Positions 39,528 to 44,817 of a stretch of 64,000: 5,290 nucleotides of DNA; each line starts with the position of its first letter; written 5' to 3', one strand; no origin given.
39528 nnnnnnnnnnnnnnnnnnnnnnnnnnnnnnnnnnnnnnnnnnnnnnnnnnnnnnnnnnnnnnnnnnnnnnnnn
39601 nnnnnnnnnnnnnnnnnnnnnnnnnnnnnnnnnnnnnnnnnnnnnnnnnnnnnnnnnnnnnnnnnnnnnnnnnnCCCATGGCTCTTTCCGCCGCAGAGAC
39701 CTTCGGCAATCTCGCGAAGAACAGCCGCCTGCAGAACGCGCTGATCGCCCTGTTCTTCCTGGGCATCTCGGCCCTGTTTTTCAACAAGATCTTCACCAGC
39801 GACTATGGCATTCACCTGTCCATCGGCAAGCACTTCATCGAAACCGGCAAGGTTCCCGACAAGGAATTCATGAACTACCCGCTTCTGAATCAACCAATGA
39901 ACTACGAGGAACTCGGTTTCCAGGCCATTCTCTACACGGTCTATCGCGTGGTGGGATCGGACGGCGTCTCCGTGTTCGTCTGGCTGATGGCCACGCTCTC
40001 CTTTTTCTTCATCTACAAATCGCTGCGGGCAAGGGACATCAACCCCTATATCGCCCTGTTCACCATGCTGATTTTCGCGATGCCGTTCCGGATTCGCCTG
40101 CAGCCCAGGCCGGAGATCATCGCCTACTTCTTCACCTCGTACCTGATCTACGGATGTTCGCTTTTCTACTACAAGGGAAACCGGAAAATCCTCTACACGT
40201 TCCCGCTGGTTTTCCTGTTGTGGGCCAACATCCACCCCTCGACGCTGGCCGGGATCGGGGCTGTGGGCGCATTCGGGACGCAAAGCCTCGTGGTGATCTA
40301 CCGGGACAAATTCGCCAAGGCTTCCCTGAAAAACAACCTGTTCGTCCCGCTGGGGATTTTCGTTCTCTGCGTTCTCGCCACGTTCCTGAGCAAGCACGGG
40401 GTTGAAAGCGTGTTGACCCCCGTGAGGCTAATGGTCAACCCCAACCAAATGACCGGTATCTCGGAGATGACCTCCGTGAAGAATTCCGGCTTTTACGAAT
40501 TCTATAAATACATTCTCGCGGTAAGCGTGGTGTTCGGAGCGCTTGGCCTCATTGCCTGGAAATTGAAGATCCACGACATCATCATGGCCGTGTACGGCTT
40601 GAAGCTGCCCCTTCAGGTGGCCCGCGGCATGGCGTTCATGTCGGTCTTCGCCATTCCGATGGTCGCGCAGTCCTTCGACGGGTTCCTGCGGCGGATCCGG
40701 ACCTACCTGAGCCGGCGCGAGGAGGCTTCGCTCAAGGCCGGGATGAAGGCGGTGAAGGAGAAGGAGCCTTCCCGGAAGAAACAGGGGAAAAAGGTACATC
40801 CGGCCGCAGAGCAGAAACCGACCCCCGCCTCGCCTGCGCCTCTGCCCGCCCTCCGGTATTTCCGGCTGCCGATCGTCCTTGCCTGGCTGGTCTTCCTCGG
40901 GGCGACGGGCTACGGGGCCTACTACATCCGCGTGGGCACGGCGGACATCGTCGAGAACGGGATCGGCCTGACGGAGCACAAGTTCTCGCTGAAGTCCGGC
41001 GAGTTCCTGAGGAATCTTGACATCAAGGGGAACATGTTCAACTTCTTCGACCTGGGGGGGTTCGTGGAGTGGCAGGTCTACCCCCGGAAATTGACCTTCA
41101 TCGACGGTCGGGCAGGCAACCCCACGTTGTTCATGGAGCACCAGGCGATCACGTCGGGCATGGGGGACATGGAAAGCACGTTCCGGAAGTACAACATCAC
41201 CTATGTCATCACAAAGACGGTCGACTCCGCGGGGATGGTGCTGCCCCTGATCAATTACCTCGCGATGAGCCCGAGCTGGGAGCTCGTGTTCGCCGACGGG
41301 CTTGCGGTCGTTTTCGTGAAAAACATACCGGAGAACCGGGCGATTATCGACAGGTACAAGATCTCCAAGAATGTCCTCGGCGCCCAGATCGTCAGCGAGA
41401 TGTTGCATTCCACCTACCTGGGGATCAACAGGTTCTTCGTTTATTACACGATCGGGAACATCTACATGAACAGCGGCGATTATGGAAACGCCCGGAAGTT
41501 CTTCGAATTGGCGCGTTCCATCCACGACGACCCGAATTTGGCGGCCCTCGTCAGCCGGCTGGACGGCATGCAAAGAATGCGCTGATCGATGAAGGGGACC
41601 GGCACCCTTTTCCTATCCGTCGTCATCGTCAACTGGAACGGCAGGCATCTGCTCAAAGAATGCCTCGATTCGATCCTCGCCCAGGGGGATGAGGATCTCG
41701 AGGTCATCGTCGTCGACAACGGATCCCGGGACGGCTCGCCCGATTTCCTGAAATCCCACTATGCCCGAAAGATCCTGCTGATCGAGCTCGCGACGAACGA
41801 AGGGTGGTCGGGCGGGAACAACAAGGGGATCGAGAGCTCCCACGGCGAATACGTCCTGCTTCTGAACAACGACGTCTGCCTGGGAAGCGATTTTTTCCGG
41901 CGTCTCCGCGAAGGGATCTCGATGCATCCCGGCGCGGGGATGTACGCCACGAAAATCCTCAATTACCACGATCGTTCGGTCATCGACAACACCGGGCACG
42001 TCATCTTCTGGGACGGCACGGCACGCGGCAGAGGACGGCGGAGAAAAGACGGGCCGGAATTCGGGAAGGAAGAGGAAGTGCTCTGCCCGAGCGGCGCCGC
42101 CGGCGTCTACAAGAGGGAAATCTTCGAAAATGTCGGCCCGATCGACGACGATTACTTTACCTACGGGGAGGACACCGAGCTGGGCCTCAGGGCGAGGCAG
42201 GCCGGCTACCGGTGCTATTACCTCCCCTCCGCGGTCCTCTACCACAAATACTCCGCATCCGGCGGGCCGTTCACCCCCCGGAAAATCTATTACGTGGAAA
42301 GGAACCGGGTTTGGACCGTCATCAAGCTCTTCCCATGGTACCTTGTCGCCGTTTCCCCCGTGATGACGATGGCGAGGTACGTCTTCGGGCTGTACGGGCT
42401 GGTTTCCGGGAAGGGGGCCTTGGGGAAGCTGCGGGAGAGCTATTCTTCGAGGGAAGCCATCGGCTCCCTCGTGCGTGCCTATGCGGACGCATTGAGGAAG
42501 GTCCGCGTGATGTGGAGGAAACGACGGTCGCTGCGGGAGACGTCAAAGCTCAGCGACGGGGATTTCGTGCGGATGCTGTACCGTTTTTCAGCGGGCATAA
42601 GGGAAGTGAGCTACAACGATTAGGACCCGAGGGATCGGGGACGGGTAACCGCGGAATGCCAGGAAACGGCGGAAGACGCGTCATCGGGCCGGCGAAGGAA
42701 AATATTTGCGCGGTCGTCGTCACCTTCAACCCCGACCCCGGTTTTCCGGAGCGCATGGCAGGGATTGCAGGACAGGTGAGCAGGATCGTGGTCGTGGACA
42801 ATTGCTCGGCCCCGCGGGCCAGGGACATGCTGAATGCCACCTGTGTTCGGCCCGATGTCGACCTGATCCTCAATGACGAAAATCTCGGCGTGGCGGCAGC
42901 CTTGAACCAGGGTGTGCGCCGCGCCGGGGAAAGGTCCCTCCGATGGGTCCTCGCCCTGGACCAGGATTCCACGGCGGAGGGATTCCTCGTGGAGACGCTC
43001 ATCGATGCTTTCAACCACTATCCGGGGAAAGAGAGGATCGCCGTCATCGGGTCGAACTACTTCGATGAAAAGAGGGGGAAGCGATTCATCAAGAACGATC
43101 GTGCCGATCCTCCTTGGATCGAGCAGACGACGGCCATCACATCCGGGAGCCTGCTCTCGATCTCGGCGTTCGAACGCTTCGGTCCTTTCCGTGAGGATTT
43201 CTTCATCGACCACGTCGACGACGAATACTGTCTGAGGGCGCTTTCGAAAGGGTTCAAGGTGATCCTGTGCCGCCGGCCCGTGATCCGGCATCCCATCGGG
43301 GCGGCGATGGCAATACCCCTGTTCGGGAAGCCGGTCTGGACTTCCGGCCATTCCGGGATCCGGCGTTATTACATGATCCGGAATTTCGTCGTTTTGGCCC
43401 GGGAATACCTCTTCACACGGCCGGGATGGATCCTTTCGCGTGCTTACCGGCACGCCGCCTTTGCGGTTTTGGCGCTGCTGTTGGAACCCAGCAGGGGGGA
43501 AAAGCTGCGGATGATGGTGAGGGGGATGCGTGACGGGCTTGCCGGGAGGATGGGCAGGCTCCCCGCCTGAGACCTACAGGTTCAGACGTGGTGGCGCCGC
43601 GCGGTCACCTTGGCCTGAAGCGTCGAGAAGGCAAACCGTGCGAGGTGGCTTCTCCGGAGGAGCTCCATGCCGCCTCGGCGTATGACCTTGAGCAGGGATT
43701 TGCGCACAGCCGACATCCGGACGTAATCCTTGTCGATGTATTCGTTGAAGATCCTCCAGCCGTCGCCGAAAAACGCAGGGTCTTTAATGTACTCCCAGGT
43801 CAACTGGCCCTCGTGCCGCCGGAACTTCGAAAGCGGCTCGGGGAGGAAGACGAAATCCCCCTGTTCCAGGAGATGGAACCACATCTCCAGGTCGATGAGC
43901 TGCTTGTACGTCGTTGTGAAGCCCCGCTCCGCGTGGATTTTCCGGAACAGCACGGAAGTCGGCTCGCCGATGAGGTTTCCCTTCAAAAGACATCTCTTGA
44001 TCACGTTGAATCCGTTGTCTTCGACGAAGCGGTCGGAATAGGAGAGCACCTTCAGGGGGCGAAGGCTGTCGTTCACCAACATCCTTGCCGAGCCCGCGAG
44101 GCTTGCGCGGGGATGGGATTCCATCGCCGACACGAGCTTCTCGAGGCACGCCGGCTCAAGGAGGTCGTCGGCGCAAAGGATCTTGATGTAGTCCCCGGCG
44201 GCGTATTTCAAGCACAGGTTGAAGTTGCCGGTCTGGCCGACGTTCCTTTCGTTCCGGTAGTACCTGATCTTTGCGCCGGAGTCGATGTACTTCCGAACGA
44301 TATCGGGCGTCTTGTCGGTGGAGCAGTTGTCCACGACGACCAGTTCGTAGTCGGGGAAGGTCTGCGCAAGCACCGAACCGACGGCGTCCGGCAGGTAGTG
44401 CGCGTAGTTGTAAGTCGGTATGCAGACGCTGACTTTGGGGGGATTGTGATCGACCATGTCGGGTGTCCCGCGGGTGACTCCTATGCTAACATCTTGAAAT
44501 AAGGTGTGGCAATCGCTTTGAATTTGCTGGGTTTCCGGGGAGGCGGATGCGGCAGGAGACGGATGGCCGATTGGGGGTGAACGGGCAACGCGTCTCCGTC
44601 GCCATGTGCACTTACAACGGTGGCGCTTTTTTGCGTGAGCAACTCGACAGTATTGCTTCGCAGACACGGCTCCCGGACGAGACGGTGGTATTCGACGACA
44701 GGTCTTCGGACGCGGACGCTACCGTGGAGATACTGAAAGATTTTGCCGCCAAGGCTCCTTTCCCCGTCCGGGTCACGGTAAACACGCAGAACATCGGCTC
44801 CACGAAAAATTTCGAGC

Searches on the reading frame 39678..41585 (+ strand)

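Call 17: search_protein_families(library=pfam, proteins=[window:39678-41585:+], max_evalue=0.001)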
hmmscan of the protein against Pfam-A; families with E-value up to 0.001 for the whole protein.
window:39678-41585:+ (635 aa): 2 families
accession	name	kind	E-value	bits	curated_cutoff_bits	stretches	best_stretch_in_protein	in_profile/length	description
PF13181.12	TPR_8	-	0.00011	22.5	25.7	1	588-612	3-27/34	Tetratricopeptide repeat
PF07719.23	TPR_2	-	0.0002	21.7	27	1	587-615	2-30/34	Tetratricopeptide repeat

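Call 49: search_protein_families(library=ncbifam, proteins=[window:39678-41585:+], max_evalue=0.001)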
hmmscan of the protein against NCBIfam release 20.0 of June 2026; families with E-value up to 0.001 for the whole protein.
window:39678-41585:+ (635 aa): 0 families

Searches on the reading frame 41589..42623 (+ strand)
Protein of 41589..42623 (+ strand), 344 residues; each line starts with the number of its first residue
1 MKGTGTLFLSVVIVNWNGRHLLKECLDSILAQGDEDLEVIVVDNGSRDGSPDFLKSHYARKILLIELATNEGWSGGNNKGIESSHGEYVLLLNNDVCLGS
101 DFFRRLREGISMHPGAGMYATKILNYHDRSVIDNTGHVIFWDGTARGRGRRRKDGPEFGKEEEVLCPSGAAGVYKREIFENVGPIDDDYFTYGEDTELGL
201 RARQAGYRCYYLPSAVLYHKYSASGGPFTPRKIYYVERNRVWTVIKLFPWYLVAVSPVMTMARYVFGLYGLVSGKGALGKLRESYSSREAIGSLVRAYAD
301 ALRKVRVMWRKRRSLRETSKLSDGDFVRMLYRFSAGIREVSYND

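Call 17: search_protein_families(library=pfam, proteins=[window:41589-42623:+], max_evalue=0.001)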
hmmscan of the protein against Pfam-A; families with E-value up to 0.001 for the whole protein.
window:41589-42623:+ (344 aa): 4 families
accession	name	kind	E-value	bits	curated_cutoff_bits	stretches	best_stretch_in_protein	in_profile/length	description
PF00535.33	Glycos_transf_2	-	1.1e-23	84.5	23.3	1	10-182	1-167/168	Glycosyl transferase family 2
PF13641.12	Glyco_tranf_2_3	-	5e-16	59.8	27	1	9-220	3-212/230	Glycosyltransferase like family 2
PF13632.12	Glyco_trans_2_3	-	1.1e-09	38.9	27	1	88-224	1-128/198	Glycosyl transferase family group 2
PF10111.15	Glyco_tranf_2_2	-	1.3e-06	28.6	27.3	1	13-204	4-201/276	Glycosyltransferase like family 2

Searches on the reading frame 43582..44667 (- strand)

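Call 69: search_protein_families(library=pfam, proteins=[window:43582-44667:-], max_evalue=0.0001)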
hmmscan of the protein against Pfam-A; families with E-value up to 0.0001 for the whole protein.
window:43582-44667:- (361 aa): 3 families
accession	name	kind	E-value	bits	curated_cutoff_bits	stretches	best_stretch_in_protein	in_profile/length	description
PF00535.33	Glycos_transf_2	-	1.9e-34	119.4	23.3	1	80-194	1-115/168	Glycosyl transferase family 2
PF13641.12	Glyco_tranf_2_3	-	1.2e-11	45.5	27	1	77-199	2-127/230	Glycosyltransferase like family 2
PF10111.15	Glyco_tranf_2_2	-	5e-09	36.5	27.3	1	81-205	2-134/276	Glycosyltransferase like family 2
